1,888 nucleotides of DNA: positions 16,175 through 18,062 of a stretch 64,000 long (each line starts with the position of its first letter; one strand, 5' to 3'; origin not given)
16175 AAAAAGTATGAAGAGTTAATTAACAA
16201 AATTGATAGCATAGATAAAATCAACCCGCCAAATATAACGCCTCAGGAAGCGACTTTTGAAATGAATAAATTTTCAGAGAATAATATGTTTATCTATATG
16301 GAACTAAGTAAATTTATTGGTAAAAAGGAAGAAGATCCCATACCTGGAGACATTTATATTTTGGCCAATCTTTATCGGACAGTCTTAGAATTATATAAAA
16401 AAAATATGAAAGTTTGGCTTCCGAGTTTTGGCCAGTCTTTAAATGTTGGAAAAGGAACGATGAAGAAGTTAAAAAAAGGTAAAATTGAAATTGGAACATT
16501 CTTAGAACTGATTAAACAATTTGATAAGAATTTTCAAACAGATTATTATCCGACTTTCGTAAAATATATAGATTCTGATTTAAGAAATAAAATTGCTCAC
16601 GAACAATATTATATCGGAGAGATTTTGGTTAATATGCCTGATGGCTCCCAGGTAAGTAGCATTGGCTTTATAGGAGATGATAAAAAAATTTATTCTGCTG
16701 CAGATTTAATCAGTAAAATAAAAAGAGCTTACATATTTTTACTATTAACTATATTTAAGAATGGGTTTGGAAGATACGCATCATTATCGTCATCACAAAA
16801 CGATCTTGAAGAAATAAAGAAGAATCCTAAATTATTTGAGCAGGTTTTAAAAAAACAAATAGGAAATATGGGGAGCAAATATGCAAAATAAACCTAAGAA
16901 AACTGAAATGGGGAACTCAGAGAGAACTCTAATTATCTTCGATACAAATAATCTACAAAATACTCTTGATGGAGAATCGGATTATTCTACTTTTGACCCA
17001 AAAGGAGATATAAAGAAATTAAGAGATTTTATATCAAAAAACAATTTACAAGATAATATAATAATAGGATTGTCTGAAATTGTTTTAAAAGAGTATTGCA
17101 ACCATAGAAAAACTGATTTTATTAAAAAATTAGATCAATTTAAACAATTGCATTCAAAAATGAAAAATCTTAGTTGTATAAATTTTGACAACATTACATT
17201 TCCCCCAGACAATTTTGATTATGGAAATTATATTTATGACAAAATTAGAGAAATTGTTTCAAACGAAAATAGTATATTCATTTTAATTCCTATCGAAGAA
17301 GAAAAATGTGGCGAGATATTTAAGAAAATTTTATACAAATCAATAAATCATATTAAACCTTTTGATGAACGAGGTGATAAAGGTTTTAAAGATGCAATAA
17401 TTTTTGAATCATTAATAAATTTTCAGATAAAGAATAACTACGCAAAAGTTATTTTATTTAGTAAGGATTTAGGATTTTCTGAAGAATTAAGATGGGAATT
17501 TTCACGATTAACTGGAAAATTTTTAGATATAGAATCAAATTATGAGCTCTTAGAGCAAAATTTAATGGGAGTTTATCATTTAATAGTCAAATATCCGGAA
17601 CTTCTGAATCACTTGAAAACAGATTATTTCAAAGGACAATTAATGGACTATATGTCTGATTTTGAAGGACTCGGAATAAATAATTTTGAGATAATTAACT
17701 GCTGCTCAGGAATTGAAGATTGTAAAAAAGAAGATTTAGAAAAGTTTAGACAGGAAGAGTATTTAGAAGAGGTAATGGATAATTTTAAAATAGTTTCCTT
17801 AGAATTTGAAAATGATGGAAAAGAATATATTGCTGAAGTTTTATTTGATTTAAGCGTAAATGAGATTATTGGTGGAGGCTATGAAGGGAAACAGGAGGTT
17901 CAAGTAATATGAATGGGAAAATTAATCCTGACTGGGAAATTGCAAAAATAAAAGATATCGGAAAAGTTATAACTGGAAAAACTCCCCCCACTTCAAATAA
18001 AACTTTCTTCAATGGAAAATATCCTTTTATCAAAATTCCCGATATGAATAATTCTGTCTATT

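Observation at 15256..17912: Overlapping four-gene block: basic repeat peptide, PIN, HEPN-like, PIN-like. Candidate multi-RNase abortive/TA module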

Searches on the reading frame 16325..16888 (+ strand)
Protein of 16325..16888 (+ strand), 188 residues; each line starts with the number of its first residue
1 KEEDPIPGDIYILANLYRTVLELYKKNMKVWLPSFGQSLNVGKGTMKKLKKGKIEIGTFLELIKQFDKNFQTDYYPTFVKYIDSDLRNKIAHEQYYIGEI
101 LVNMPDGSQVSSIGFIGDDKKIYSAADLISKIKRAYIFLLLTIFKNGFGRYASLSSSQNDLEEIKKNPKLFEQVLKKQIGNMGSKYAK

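Call 93: search_protein_families(library=pfam, proteins=[window:16325-16888:+], max_evalue=10)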
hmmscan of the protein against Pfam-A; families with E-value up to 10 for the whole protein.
window:16325-16888:+ (188 aa): 0 families

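Call 107: search_solved_structures(query=A8, max_evalue=10, show_alignments=3)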
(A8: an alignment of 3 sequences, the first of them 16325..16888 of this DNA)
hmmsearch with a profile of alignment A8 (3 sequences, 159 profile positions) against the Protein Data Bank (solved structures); distinct sequences matched with E-value up to 10: 5.
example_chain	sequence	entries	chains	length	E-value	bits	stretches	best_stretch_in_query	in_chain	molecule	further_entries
7arc_U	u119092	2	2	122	0.21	14.8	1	25-72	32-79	SDAP2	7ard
6zj3_Lg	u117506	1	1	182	0.32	14.2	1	31-81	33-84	Ribosomal protein eL20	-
3g6b_A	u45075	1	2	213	0.88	12.8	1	23-77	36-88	Methyl-accepting chemotaxis protein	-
3mix_A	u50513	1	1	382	0.98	12.6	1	33-112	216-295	Flagellar biosynthesis protein flhA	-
3g67_A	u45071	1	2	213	5.4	10.2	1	23-77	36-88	Methyl-accepting chemotaxis protein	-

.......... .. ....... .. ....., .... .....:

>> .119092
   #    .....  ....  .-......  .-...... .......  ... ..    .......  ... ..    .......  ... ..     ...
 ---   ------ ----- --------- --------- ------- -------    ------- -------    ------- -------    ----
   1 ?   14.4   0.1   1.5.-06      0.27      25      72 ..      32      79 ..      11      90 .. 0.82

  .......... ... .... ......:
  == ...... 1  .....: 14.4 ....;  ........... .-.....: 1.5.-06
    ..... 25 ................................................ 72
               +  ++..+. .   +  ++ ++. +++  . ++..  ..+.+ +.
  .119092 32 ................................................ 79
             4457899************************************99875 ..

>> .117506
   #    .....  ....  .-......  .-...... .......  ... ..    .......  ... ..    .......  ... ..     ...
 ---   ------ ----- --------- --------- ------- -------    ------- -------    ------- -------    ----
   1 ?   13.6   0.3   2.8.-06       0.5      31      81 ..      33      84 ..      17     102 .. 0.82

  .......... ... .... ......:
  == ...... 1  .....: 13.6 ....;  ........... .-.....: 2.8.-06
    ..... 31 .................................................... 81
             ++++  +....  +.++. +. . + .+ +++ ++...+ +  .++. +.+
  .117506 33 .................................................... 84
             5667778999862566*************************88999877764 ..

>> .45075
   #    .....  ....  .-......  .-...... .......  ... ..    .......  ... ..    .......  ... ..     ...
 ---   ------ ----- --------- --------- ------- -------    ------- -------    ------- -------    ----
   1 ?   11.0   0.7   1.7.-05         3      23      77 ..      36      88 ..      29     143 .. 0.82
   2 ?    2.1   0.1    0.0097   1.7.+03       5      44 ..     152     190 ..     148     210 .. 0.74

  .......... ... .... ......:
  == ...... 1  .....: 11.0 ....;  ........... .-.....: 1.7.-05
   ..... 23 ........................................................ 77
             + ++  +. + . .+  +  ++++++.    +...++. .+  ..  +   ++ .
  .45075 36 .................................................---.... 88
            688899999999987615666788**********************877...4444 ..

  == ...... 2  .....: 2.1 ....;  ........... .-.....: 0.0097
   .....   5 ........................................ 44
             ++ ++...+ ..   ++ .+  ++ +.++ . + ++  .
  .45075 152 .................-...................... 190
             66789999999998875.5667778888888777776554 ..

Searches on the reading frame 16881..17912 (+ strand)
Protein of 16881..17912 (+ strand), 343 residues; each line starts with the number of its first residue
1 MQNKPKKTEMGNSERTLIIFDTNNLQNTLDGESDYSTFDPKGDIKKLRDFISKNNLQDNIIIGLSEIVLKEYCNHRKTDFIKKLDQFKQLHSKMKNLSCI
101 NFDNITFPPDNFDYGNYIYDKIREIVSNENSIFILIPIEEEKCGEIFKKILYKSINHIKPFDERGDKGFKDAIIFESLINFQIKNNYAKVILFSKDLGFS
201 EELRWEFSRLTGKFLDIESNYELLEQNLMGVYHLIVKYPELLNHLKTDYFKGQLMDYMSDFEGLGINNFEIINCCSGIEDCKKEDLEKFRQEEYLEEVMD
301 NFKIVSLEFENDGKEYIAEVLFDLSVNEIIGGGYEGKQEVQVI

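Call 3: search_protein_families(library=pfam, proteins=[window:16881-17912:+], max_evalue=1)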
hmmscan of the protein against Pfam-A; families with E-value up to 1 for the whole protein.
window:16881-17912:+ (343 aa): 1 family
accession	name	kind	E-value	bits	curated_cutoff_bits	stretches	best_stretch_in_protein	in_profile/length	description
PF16289.11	PIN_12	-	4e-14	53.8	32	1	18-199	1-172/172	PIN domain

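Call 4: search_protein_families(library=padloc, proteins=[window:16881-17912:+], max_evalue=1)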
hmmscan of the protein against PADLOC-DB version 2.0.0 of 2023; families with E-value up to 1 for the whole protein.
window:16881-17912:+ (343 aa): 0 families

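Call 5: search_protein_families(library=ncbifam, proteins=[window:16881-17912:+], max_evalue=1)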
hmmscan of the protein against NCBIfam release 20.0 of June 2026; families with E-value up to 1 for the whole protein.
window:16881-17912:+ (343 aa): 0 families

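Call 6: search_protein_families(library=phrogs, proteins=[window:16881-17912:+], max_evalue=1)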
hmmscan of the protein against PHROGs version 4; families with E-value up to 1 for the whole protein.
window:16881-17912:+ (343 aa): 1 family
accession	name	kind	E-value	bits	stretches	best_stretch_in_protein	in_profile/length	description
phrog_8271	-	unknown function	0.3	12.5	0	34-68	60-94/109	-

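Call 11: find_homologous_proteins(query=window:16881-17912:+, max_evalue=0.001)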
Query window:16881-17912:+ (343 aa): 5 proteins with E <= 0.001 among 1612 candidates.
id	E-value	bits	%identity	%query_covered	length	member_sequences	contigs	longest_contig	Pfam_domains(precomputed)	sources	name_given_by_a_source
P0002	1.0e-223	760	100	100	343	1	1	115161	PF16289.12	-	-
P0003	5.7e-139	481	67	97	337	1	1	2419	PF16289.12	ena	-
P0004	1.5e-134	467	66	97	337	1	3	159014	PF16289.12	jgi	-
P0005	1.3e-106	375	64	78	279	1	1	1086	PF16289.12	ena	-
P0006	1.1e-74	270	55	70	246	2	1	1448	PF16289.12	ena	-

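Call 12: find_encoding_contigs(protein=P0004, flank=10000, max_places=4)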
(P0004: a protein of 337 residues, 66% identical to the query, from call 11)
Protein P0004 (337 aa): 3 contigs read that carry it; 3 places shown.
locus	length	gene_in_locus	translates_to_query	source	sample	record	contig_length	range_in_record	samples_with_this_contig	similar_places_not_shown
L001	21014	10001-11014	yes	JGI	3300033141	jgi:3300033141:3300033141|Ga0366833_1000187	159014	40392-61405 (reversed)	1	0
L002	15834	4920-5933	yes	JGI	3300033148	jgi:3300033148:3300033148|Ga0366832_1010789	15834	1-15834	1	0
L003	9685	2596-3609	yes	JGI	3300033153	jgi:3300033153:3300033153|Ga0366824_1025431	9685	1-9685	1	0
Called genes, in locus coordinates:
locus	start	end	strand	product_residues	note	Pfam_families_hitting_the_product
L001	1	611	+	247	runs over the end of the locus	-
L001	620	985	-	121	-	-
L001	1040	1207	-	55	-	-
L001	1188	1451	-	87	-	PF00730:HhH-GPD (weak)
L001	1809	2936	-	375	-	PF00657:Lipase_GDSL (weak), PF13472:Lipase_GDSL_2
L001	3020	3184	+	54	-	-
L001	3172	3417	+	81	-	-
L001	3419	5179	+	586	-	PF02543:Carbam_trans_N, PF16861:Carbam_trans_C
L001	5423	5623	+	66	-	-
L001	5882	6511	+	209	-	-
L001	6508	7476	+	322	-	PF08843:AbiEii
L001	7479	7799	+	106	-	PF12161:HsdM_N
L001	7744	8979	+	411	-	PF02384:N6_Mtase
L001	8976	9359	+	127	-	-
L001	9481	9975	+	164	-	PF01850:PIN, PF16289:PIN_12 (weak)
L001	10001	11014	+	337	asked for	PF16289:PIN_12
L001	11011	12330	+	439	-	PF01420:Methylase_S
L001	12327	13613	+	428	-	-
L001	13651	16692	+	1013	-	PF04313:HSDR_N, PF00270:DEAD (weak), PF04851:ResIII, PF18766:SWI2_SNF2, PF22679:T1R_D3-like, PF11867:T1RH-like_C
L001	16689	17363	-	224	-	PF20582:UPF0758_N, PF00633:HHH (weak), PF04002:RadC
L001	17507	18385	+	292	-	-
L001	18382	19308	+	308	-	-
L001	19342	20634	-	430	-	-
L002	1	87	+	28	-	?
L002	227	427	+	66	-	-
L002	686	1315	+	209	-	-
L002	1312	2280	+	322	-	PF08843:AbiEii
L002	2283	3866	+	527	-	PF12161:HsdM_N, PF02384:N6_Mtase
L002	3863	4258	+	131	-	-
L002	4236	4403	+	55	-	-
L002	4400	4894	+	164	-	PF01850:PIN, PF16289:PIN_12 (weak)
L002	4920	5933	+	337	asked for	PF16289:PIN_12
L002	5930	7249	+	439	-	PF01420:Methylase_S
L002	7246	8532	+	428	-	-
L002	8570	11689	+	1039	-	PF04313:HSDR_N, PF00270:DEAD (weak), PF04851:ResIII, PF18766:SWI2_SNF2, PF22679:T1R_D3-like, PF11867:T1RH-like_C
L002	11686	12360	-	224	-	PF20582:UPF0758_N, PF00633:HHH (weak), PF04002:RadC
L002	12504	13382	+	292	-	-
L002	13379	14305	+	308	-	-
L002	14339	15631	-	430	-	-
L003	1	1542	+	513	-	?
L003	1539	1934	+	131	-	-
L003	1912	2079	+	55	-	-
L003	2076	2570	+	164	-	PF01850:PIN, PF16289:PIN_12 (weak)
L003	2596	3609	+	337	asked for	PF16289:PIN_12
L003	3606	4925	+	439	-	PF01420:Methylase_S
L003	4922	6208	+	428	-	-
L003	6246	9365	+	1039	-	PF04313:HSDR_N, PF00270:DEAD (weak), PF04851:ResIII, PF18766:SWI2_SNF2, PF22679:T1R_D3-like, PF11867:T1RH-like_C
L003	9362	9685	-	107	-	?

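Call 13: find_encoding_contigs(protein=P0003, flank=10000, max_places=4)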
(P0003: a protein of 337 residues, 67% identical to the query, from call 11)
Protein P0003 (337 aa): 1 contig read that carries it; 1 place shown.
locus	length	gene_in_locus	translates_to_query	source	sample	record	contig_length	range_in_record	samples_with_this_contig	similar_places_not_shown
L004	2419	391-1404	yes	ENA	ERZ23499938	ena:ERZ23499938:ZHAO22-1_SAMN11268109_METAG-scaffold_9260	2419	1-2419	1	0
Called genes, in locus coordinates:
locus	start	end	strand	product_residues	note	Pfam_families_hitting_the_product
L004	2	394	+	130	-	?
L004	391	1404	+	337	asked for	PF16289:PIN_12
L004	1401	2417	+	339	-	?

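Call 25: search_protein_families(library=pfam, proteins=[L002:4400-4894:+, L002:3863-4258:+, L002:7246-8532:+, L002:4236-4403:+], max_evalue=1)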
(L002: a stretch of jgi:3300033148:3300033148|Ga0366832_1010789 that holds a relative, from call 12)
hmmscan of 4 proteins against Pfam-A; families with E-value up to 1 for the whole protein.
L002:4400-4894:+ (164 aa): 4 families
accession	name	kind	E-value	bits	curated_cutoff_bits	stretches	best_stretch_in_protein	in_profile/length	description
PF01850.27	PIN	-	8.7e-11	42.9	23.6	1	11-153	1-118/120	PIN domain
PF16289.11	PIN_12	-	3.8e-06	27.8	32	1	11-114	1-111/172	PIN domain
PF11074.14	DUF2779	-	0.0064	17.2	23.3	1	14-84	40-113/126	Domain of unknown function(DUF2779)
PF04825.18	Rad21_Rec8_N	-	0.076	13.6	23.1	1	50-82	16-48/110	N terminus of Rad21 / Rec8 like protein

L002:3863-4258:+ (131 aa): 4 families
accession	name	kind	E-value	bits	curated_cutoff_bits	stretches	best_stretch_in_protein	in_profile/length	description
PF14965.11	BRI3BP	-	0.014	15.4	27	1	47-110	117-176/179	Negative regulator of p53/TP53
PF01519.22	DUF16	-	0.12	13.3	40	1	82-114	27-59/104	Protein of unknown function DUF16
PF10805.13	DUF2730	-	0.12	12.9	24.9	1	63-115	9-59/102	Protein of unknown function (DUF2730)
PF12699.13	phiKZ_IP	-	0.47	10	27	1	70-112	106-148/387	phiKZ-like phage internal head proteins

L002:7246-8532:+ (428 aa): 1 family
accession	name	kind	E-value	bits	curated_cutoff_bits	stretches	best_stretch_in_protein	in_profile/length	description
PF12995.12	DUF3879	-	0.13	12.3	27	1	41-81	93-133/181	Domain of unknown function, E. rectale Gene description (DUF3879)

L002:4236-4403:+ (55 aa): 0 families

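Call 31: find_related_loci(query=A2, collection=genome_contigs, flank=6000)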
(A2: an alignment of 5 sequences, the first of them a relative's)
Query A2 (343 aa) in genome_contigs; peptide patterns used: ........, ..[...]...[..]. (x = any residue, [..] = any of these).
140 stretches matched a pattern, but none encodes a relative of the query by tblastn (E <= 1e-3).

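Call 40: find_related_loci(query=A2, collection=metagenome_contigs, flank=6000)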
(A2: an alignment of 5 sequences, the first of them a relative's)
Query A2 (343 aa) in metagenome_contigs; peptide patterns used: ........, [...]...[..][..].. (x = any residue, [..] = any of these).
387 stretches matched a pattern; 1 encode a relative of the query (tblastn E <= 1e-3); 1 distinct loci.
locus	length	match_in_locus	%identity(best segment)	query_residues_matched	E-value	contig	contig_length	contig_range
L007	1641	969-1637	68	7-228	2e-101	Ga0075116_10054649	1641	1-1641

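Call 49: search_solved_structures(query=window:16881-17912:+, max_evalue=10, show_alignments=1)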
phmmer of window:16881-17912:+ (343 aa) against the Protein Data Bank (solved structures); distinct sequences matched with E-value up to 10: 4.
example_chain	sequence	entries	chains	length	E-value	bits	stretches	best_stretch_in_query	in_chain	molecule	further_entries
5w7a_B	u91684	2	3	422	0.22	14.1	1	42-101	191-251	Acyloxyacyl hydrolase large subunit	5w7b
2xtm_A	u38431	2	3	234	1.3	11.5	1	243-316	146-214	GTPASE IMAP FAMILY MEMBER 2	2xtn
8yp6_q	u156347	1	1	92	1.9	11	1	124-174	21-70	Small ribosomal subunit protein uS17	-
6dzi_5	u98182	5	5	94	2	11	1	124-174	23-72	30S ribosomal protein S17 | Small ribosomal subunit protein uS17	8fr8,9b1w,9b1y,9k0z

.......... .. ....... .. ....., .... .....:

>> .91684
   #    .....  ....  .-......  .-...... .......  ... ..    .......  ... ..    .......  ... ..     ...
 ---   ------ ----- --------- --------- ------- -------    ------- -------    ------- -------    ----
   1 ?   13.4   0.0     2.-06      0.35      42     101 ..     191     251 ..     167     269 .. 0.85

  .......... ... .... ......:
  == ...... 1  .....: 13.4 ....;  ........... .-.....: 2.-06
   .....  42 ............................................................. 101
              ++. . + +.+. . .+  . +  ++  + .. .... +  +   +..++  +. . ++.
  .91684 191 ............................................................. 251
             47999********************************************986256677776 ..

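Call 51: find_related_loci(query=A2, collection=viral_contigs, flank=6000)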
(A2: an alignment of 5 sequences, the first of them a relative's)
Query A2 (343 aa) in viral_contigs; peptide patterns used: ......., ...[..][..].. (x = any residue, [..] = any of these).
119 stretches matched a pattern, but none encodes a relative of the query by tblastn (E <= 1e-3).

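Call 56: search_dna_similar(query=window:16881-17912:+, collection=plasmids, mode=protein, max_evalue=0.001, max_rows=25)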
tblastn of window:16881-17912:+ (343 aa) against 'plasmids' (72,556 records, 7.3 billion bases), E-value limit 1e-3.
No match.

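Call 74: find_encoding_contigs(protein=P0006, flank=3000, max_places=3)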
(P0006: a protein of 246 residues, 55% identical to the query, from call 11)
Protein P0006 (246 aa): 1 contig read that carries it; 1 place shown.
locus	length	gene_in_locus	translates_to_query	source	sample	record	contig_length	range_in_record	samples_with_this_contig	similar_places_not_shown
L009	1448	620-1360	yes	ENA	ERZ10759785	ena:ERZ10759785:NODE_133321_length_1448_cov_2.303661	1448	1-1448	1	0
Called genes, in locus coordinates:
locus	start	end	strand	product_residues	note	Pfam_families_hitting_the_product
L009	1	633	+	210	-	?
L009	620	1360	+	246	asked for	PF16289:PIN_12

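Call 75: find_encoding_contigs(protein=P0005, flank=3000, max_places=3)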
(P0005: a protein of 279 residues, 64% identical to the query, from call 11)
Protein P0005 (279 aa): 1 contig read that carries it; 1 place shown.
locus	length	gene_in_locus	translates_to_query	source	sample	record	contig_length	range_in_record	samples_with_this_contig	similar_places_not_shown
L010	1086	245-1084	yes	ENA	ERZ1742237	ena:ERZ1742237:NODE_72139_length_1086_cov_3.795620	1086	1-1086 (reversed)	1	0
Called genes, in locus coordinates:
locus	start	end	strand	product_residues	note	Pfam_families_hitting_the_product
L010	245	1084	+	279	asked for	PF16289:PIN_12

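Call 81: search_protein_families(library=pfam, proteins=[L009:1-633:+, L007:538-975:+, L002:686-1315:+], max_evalue=0.01)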
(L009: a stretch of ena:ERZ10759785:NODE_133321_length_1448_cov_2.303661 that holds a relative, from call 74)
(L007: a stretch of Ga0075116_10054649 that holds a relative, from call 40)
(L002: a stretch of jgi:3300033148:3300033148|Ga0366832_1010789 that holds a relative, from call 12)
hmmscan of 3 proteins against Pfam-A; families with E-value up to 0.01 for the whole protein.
L009:1-633:+ (210 aa): 0 families

L007:538-975:+ (145 aa): 0 families

L002:686-1315:+ (209 aa): 0 families

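Call 108: search_protein_families(library=padloc, proteins=[L002:4400-4894:+, P0004, L002:7246-8532:+], max_evalue=0.1)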
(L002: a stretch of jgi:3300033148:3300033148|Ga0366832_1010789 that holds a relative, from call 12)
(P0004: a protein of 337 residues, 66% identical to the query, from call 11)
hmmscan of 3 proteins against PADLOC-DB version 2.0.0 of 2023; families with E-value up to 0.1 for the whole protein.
L002:4400-4894:+ (164 aa): 0 families

P0004 (337 aa): 0 families

L002:7246-8532:+ (428 aa): 0 families

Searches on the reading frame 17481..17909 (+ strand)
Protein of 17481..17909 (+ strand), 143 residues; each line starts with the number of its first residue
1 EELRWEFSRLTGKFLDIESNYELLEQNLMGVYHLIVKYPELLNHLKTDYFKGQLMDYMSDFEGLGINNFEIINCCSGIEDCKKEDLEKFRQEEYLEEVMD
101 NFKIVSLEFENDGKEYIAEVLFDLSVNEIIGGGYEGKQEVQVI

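Call 93: search_protein_families(library=pfam, proteins=[window:17481-17909:+], max_evalue=10)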
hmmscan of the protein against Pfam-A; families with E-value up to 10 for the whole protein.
window:17481-17909:+ (143 aa): 1 family
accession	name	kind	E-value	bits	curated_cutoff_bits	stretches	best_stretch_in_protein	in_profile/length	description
PF12213.14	Dpoe2NT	-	0.067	14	24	1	96-129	7-40/73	DNA polymerases epsilon N terminal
